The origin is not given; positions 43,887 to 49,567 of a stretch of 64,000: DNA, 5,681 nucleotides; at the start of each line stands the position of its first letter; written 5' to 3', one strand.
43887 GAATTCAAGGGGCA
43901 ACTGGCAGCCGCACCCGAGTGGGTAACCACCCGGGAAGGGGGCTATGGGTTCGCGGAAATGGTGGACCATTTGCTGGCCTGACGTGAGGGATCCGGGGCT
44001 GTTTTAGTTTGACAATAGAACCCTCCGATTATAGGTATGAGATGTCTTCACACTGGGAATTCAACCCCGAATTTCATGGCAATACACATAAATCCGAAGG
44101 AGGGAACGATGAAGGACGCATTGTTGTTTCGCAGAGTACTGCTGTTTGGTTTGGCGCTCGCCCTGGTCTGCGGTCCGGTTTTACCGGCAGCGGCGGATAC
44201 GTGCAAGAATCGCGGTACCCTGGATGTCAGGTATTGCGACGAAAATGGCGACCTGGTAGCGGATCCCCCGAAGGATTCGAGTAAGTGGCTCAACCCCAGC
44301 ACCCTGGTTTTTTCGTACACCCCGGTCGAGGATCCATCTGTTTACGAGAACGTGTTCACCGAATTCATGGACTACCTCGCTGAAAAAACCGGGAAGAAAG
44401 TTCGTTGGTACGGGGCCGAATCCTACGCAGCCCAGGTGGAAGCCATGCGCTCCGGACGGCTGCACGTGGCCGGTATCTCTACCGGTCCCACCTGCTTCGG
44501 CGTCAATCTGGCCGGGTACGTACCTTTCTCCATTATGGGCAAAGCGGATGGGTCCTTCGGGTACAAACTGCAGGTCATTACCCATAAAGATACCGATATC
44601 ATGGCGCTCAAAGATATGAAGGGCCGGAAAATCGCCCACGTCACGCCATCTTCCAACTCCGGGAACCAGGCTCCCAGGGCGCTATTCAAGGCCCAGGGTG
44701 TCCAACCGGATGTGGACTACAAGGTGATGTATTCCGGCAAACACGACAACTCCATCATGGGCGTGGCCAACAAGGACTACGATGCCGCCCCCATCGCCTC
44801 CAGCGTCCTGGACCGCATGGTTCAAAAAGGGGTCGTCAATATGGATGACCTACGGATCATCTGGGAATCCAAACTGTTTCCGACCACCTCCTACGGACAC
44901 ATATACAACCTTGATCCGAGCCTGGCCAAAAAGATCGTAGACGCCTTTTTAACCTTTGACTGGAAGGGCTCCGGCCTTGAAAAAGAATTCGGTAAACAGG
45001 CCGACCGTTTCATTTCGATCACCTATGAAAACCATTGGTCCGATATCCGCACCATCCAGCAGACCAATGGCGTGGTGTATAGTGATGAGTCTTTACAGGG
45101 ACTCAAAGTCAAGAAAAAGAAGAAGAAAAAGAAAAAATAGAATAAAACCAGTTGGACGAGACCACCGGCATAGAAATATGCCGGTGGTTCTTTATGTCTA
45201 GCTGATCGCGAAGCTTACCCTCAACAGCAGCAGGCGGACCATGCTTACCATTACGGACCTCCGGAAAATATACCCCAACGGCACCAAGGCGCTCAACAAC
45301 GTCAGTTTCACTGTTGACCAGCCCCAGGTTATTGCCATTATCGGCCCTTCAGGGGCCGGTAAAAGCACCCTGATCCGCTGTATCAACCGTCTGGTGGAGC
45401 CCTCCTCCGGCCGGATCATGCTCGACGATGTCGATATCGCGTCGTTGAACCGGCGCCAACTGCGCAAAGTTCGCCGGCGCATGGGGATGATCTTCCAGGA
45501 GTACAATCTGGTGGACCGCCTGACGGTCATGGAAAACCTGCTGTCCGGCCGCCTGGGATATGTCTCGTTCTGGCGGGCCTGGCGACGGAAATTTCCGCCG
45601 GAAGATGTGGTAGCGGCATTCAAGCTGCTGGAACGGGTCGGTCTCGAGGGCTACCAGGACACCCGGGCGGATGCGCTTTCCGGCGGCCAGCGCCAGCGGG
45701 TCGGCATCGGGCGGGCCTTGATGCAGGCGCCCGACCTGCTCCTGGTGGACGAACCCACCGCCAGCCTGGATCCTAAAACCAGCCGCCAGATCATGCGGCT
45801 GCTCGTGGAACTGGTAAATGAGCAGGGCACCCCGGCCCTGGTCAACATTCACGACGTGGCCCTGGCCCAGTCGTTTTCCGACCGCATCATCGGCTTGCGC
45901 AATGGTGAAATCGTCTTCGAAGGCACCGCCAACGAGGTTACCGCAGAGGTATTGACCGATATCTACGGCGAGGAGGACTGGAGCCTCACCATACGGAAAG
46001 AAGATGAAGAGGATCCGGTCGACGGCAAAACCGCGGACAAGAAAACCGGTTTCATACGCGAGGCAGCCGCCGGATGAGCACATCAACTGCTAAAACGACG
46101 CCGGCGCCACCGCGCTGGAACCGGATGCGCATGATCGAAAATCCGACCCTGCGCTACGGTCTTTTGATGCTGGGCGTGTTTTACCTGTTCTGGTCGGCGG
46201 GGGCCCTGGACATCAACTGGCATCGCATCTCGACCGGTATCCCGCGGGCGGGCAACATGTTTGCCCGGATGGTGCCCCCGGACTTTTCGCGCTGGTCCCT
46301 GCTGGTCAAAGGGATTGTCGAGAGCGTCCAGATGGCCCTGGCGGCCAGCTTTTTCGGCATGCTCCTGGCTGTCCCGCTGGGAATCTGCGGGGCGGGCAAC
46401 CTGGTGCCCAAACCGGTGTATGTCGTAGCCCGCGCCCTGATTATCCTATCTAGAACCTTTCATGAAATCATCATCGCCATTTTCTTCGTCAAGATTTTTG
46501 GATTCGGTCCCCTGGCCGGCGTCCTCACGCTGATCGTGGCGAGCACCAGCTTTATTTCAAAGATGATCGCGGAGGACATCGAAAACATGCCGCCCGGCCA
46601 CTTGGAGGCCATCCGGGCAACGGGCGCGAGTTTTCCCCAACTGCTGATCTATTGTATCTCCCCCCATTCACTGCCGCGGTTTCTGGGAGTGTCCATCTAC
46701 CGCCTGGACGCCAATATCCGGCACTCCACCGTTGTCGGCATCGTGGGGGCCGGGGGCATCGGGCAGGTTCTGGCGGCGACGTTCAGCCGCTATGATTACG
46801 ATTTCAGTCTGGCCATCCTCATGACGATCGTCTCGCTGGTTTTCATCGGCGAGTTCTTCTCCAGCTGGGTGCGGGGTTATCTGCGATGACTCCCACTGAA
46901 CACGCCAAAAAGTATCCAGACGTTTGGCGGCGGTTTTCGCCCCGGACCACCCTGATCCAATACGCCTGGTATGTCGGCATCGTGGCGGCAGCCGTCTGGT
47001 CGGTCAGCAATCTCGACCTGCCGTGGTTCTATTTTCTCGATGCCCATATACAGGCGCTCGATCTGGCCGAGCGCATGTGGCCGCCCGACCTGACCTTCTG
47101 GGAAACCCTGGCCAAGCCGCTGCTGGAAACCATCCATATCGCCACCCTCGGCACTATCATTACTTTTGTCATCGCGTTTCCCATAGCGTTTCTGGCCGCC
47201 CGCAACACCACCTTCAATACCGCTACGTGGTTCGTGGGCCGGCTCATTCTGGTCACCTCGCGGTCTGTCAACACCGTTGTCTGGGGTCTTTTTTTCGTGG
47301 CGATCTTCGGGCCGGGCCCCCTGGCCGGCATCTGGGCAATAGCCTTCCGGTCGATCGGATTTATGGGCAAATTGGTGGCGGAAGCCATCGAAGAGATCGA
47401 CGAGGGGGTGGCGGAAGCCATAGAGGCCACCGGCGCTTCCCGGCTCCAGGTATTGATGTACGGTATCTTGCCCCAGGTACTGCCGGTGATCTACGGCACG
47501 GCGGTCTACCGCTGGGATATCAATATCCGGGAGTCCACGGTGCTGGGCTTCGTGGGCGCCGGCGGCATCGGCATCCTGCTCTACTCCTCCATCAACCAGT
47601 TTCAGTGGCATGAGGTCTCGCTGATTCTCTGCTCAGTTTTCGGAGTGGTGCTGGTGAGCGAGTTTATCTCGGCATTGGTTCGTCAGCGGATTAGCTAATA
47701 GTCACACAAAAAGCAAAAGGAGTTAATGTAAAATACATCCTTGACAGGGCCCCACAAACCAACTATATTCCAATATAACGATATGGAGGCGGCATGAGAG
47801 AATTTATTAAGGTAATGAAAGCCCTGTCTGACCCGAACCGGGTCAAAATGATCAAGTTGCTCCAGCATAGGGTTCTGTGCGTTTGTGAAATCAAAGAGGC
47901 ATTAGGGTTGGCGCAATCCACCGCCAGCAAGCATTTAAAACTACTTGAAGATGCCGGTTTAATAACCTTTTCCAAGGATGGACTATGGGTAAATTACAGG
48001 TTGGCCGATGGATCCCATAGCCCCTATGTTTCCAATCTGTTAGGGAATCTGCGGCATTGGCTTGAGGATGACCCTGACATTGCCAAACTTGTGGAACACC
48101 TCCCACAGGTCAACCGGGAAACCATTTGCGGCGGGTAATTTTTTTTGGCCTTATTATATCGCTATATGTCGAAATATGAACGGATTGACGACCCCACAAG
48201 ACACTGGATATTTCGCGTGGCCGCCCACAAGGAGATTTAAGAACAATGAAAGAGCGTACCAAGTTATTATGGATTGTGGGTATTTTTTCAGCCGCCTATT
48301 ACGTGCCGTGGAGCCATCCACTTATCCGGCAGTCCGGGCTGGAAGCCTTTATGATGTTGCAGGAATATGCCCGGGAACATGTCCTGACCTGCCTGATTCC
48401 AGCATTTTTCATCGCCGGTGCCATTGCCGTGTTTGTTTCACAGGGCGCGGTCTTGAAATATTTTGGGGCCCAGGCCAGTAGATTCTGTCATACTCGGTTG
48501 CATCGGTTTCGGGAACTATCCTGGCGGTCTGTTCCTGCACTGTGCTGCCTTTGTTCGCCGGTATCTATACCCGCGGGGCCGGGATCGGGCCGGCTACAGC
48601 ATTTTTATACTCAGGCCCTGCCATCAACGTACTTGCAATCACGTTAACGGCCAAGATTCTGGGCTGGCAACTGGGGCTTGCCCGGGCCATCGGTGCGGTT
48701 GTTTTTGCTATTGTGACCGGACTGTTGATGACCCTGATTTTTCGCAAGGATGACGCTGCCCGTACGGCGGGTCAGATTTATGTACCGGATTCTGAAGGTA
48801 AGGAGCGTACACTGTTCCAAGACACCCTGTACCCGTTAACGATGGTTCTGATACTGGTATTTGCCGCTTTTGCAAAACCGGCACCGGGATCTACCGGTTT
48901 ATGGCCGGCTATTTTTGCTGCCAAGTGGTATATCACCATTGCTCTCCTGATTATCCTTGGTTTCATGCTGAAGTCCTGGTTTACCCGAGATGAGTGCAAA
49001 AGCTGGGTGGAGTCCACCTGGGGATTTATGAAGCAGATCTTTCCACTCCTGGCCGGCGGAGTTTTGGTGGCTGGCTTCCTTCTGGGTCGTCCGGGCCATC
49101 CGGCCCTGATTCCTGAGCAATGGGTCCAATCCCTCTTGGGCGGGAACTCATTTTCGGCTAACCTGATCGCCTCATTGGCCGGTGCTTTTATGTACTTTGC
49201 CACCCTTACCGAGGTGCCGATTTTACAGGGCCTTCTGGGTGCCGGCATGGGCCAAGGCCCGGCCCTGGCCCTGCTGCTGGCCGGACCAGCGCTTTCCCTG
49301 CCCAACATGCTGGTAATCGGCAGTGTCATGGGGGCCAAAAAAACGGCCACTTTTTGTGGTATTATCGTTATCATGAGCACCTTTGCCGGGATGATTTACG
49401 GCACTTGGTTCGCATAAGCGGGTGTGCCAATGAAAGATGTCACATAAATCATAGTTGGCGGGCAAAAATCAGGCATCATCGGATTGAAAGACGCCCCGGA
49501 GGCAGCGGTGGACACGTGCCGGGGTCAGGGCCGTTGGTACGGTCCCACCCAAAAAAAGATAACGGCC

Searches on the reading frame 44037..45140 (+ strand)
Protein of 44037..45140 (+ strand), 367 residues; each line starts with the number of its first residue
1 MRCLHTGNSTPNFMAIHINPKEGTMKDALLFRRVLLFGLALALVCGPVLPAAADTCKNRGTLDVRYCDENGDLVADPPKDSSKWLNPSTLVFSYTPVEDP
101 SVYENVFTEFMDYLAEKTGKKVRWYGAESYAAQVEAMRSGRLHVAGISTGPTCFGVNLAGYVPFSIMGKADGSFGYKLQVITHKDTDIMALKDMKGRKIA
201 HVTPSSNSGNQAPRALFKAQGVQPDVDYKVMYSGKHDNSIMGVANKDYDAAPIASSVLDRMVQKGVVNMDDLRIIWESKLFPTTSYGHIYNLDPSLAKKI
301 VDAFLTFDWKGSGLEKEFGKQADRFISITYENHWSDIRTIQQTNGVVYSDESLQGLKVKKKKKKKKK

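Call 67: search_protein_families(library=ncbifam, proteins=[window:44037-45140:+], max_evalue=0.001)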
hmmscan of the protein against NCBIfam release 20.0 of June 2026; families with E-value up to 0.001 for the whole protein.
window:44037-45140:+ (367 aa): 7 families
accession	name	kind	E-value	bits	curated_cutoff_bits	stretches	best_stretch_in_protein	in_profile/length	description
TIGR01098.1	3A0109s03R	subfamily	3.1e-61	207.1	112.05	1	80-307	29-253/253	phosphate/phosphite/phosphonate ABC transporter substrate-binding protein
TIGR03431.1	PhnD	equivalog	3.5e-42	144.8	261.1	1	87-342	26-284/288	phosphonate ABC transporter substrate-binding protein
TIGR04553.1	ABC_peri_selen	hypoth_equivalog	2.4e-27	96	250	1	89-346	1-264/266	putative selenate ABC transporter substrate-binding protein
TIGR01728.1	SsuA_fam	subfamily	3.8e-08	32.9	163.5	1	114-262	22-165/290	aliphatic sulfonate ABC transporter substrate-binding protein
TIGR02122.1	TRAP_TAXI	subfamily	2.7e-06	26.5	84.35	1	176-254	121-197/320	TAXI family TRAP transporter solute-binding subunit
NF040750.1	tetrathio_HK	equivalog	5.8e-06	25.1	750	1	180-279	101-201/555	tetrathionate respiration histidine kinase TtrS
NF049985.1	SBP_like_Rv1680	exception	9e-05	22.3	400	1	111-311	22-229/268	Rv1680 family SBP-like protein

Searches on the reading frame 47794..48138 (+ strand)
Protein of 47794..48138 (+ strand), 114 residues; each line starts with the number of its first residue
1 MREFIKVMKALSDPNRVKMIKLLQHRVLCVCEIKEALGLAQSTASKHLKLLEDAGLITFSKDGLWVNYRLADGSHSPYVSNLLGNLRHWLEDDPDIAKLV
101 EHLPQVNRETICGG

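Call 23: search_protein_families(library=pfam, proteins=[window:47794-48138:+], max_evalue=0.001)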
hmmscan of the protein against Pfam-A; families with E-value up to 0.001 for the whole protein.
window:47794-48138:+ (114 aa): 8 families
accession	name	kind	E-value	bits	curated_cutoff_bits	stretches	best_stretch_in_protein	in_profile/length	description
PF01022.26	HTH_5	-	1.9e-15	56.9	22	1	13-57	1-45/47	Bacterial regulatory protein, arsR family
PF12840.13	HTH_20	-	5.5e-09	36.3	27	1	11-58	1-49/51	Helix-turn-helix domain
PF01047.28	MarR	-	2.7e-05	24.4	24.6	1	24-62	14-52/59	MarR family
PF12802.13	MarR_2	-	0.00014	22.4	27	1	32-60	25-53/61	MarR family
PF13601.12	HTH_34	-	0.00034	21.2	27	1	21-62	8-49/80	Winged helix DNA-binding domain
PF13412.12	HTH_24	-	0.00041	20.3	21.9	1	35-58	25-48/48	Winged helix-turn-helix DNA-binding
PF25213.1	HVO_A0261_N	-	0.00065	20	35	1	14-60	11-57/86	HVO_A0261 N-terminal domain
PF01978.25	TrmB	-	0.0008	19.7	25.6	0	21-62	16-57/68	Sugar-specific transcriptional regulator TrmB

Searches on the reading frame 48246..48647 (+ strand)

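Call 23: search_protein_families(library=pfam, proteins=[window:48246-48647:+], max_evalue=0.001)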
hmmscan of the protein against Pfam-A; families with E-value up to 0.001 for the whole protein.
window:48246-48647:+ (133 aa): 1 family
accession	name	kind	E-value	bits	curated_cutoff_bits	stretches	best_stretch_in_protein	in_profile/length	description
PF03773.19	ArsP_1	-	2e-07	30.9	32.3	1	33-80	3-49/294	Predicted permease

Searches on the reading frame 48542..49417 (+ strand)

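Call 23: search_protein_families(library=pfam, proteins=[window:48542-49417:+], max_evalue=0.001)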
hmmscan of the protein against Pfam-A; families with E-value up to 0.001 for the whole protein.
window:48542-49417:+ (291 aa): 1 family
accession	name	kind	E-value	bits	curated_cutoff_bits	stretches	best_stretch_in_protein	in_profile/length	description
PF03773.19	ArsP_1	-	7.3e-55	186.6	32.3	1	2-287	70-293/294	Predicted permease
